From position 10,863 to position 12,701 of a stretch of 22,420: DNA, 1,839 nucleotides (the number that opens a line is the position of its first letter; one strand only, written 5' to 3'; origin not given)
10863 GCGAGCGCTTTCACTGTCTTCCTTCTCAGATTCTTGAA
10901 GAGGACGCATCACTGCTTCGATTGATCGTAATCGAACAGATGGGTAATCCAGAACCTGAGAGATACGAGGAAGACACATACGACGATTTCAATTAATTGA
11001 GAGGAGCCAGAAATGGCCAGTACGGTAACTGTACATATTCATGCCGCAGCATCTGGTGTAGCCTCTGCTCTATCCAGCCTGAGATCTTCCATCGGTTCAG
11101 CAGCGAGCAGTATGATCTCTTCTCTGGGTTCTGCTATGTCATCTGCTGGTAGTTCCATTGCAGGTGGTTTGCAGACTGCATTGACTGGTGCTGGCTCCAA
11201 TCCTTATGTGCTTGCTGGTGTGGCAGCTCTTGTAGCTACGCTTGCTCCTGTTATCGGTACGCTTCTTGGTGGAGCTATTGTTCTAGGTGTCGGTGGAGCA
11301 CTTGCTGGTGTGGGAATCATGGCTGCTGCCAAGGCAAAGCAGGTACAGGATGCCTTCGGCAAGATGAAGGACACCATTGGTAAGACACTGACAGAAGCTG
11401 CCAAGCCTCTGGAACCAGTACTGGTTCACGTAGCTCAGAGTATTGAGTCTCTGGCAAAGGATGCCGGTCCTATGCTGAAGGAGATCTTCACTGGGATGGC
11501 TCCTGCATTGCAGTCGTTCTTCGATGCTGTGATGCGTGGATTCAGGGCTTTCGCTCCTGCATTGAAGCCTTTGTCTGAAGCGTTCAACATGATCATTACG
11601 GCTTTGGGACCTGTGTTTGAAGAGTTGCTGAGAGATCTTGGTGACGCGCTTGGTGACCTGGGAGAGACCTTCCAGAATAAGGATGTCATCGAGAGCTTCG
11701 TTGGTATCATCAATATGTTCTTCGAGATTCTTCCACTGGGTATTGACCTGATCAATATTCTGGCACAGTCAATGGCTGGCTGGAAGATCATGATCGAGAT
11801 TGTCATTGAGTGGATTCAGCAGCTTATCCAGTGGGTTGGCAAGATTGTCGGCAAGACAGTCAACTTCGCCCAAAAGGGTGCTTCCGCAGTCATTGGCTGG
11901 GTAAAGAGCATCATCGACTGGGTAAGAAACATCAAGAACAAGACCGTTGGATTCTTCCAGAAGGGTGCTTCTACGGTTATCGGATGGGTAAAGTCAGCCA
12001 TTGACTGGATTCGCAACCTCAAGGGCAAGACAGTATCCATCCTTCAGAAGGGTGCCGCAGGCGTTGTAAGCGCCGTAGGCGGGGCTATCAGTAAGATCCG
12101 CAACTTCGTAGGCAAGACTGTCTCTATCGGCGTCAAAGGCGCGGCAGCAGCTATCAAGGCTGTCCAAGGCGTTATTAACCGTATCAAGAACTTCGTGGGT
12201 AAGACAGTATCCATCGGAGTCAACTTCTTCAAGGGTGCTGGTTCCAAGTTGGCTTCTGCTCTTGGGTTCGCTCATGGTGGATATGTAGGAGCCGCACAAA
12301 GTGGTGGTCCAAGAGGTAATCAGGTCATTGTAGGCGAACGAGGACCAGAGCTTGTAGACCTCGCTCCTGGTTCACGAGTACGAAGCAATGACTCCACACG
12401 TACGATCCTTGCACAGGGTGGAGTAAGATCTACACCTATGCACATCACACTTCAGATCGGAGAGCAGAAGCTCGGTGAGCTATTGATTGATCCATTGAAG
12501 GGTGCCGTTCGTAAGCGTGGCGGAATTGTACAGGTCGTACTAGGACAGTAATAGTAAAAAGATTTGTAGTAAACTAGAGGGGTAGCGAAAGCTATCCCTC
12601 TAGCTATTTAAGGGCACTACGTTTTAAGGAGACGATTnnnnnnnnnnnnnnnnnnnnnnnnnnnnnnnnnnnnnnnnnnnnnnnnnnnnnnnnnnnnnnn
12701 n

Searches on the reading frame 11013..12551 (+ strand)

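Call 12: search_protein_families(library=phrogs, proteins=[window:11013-12551:+], max_evalue=0.001)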
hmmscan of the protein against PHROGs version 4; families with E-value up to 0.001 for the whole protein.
window:11013-12551:+ (512 aa): 12 families
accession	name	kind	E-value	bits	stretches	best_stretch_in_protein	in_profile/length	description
phrog_58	-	tail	3.8e-15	56.3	1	68-420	603-962/1544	tail length tape measure protein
phrog_305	-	tail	1.2e-14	55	1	70-400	410-692/1001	tail length tape measure protein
phrog_1535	-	tail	8.2e-13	48.4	1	139-503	714-1145/1152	tail length tape measure protein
phrog_991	-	tail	7.1e-12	44.7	1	155-464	575-887/1966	tail length tape measure protein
phrog_6090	-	tail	2.9e-10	39.4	1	125-253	678-801/1853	tail length tape measure protein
phrog_167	-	tail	4.8e-08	32.2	1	13-468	650-1082/1555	tail length tape measure protein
phrog_1204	-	tail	7.5e-08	31.7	1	12-402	611-978/1483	tail protein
phrog_4197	-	tail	2.9e-07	29.6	1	4-219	563-764/1783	tail length tape measure protein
phrog_5493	-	tail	2.2e-06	27.3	1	14-415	555-946/1102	tail length tape measure protein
phrog_7334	-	unknown function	1.2e-05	24.7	0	242-371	28-154/1078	-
phrog_1272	-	tail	1.8e-05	23.6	1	18-401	541-872/1606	tail length tape measure protein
phrog_5448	-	tail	0.00061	17.7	1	107-370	1470-1740/3103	tail length tape measure protein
